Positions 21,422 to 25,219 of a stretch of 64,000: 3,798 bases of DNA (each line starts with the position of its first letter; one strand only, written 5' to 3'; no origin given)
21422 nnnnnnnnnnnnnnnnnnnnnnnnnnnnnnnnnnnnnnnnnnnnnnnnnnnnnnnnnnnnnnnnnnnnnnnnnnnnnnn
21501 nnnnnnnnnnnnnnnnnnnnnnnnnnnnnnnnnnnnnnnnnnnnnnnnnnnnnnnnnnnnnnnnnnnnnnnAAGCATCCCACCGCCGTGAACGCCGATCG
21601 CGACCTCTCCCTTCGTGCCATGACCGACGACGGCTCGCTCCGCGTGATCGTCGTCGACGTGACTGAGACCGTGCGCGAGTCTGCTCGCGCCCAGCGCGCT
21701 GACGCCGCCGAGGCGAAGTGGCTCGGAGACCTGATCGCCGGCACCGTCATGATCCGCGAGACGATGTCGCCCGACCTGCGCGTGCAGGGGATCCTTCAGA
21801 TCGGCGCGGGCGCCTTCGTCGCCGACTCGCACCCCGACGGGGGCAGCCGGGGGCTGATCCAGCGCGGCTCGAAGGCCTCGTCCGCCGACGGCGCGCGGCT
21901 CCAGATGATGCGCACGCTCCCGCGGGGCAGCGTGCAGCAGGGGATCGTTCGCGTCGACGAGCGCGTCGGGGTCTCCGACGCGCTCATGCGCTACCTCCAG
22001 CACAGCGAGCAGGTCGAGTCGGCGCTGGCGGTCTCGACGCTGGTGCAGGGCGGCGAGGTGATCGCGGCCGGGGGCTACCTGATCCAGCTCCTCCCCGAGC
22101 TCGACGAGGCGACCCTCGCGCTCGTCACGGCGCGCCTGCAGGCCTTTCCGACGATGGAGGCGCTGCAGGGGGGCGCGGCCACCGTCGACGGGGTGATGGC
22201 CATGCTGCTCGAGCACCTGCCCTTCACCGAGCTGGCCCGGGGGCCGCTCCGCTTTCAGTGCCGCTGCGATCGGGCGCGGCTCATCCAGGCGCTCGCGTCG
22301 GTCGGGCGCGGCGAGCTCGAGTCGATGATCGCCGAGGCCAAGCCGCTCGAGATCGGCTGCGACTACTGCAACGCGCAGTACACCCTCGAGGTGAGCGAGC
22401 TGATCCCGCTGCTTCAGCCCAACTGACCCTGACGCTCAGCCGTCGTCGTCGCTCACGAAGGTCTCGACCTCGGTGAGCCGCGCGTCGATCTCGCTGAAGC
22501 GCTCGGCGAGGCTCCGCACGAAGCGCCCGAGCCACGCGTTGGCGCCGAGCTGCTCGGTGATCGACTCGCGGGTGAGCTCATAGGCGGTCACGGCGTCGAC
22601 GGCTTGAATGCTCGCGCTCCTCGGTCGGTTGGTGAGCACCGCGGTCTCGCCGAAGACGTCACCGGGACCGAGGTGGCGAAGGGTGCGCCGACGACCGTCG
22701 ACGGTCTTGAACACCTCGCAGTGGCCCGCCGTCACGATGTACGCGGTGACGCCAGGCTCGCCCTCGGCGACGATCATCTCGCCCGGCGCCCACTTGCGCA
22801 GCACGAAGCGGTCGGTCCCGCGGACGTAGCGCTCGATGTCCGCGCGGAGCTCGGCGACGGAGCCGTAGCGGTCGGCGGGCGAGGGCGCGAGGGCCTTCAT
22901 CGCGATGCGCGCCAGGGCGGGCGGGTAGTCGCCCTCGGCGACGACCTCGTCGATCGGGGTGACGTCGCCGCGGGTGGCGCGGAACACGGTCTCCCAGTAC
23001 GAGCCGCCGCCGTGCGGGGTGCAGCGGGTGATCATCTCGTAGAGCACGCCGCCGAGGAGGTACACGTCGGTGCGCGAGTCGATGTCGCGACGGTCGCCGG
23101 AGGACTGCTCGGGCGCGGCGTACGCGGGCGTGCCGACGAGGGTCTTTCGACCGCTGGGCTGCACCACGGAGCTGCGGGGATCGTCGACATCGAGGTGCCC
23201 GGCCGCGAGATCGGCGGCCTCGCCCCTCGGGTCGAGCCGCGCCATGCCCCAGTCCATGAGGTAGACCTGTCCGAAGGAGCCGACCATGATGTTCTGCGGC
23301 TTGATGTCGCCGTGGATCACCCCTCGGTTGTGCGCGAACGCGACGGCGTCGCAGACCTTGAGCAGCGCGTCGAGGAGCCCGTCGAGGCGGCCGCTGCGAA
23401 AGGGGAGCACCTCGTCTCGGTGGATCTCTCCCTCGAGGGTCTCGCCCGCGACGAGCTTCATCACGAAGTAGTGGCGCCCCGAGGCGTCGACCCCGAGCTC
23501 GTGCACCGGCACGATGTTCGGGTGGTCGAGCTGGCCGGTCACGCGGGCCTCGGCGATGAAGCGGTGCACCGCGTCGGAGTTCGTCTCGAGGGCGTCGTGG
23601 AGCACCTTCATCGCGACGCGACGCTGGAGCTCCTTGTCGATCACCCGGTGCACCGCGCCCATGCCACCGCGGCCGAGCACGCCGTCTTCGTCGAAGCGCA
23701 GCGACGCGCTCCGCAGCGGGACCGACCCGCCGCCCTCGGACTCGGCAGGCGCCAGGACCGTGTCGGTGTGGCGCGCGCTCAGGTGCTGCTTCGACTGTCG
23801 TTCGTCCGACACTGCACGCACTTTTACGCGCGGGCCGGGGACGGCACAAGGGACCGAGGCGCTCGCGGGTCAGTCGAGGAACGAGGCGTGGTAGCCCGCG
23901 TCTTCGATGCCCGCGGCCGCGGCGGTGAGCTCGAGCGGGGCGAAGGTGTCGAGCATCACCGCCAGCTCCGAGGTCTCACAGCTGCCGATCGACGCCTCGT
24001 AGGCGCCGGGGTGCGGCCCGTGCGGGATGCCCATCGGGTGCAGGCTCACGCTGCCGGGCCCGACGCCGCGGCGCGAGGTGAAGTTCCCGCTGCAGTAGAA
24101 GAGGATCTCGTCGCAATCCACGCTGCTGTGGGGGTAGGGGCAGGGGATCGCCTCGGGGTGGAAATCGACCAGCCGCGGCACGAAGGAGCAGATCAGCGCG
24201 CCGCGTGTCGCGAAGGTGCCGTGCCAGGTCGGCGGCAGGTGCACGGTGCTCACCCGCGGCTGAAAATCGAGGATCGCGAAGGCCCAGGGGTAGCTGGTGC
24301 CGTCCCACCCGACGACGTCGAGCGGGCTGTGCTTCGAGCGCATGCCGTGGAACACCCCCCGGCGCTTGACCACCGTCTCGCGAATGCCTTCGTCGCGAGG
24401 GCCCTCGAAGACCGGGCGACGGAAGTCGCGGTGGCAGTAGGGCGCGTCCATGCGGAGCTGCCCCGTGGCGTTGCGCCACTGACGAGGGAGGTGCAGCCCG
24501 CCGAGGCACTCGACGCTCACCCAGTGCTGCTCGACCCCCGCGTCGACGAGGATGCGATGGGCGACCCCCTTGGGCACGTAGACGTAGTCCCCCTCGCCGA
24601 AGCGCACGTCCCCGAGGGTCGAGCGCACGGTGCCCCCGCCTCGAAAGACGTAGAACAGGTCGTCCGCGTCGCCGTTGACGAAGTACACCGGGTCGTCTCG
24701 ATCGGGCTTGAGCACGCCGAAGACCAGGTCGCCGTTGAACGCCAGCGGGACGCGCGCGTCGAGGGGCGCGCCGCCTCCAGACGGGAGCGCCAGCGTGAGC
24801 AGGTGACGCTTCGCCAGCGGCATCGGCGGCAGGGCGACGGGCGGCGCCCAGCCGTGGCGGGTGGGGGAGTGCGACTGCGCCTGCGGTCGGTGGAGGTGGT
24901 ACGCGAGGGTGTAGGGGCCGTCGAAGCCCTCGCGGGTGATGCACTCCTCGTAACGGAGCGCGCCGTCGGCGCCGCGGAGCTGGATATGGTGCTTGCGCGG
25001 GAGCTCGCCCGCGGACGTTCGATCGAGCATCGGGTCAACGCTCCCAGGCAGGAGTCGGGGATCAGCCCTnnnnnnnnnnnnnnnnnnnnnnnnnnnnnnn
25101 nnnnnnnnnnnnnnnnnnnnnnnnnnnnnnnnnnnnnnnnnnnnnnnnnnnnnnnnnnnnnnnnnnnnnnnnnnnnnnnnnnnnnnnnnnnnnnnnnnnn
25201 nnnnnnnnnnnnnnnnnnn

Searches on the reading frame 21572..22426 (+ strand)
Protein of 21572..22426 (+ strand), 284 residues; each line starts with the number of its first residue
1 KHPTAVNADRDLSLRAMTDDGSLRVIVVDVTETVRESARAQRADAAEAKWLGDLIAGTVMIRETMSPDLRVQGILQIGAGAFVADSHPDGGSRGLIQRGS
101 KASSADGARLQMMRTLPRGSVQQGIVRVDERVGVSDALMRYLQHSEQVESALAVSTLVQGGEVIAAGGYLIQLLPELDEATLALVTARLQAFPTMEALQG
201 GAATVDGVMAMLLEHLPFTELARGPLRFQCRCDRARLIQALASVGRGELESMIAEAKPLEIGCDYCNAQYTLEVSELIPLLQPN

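Call 43: search_protein_families(library=pfam, max_evalue=0.001, proteins=[window:21572-22426:+])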
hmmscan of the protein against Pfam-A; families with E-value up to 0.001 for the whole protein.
window:21572-22426:+ (284 aa): 1 family
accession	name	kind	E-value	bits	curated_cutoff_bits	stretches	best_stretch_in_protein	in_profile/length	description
PF01430.24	HSP33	-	7.7e-50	170.3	21.4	1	11-272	1-272/273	Hsp33 protein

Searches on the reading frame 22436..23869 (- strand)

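Call 43: search_protein_families(library=pfam, max_evalue=0.001, proteins=[window:22436-23869:-])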
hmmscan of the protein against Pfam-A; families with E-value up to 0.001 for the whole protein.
window:22436-23869:- (477 aa): 5 families
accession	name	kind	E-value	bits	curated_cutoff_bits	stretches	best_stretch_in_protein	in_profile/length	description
PF00069.31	Pkinase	-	6.5e-33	114.7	31.7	1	61-295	3-206/263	Protein kinase domain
PF00027.35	cNMP_binding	-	2.3e-21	76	27.5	1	358-441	2-86/89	Cyclic nucleotide-binding domain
PF07714.23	PK_Tyr_Ser-Thr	-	4.1e-20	72.6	23.1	1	64-212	6-151/258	Protein tyrosine and serine/threonine kinase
PF01636.29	APH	-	2.2e-07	31.3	23.2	1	165-215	154-202/239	Phosphotransferase enzyme family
PF19974.5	TCAD9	-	0.00036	20.3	40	1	165-222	280-335/429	Ternary complex associated domain 9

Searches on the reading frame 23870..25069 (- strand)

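Call 43: search_protein_families(library=pfam, max_evalue=0.001, proteins=[window:23870-25069:-])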
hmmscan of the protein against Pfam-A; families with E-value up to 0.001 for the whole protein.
window:23870-25069:- (399 aa): 2 families
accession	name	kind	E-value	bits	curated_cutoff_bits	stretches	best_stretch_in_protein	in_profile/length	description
PF20510.4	HgmA_N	-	2.7e-08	33.9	20.2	1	129-264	140-271/273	Homogentisate 1,2-dioxygenase N-terminal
PF07883.17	Cupin_2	-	0.00015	21.9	27.2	1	135-174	19-57/70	Cupin domain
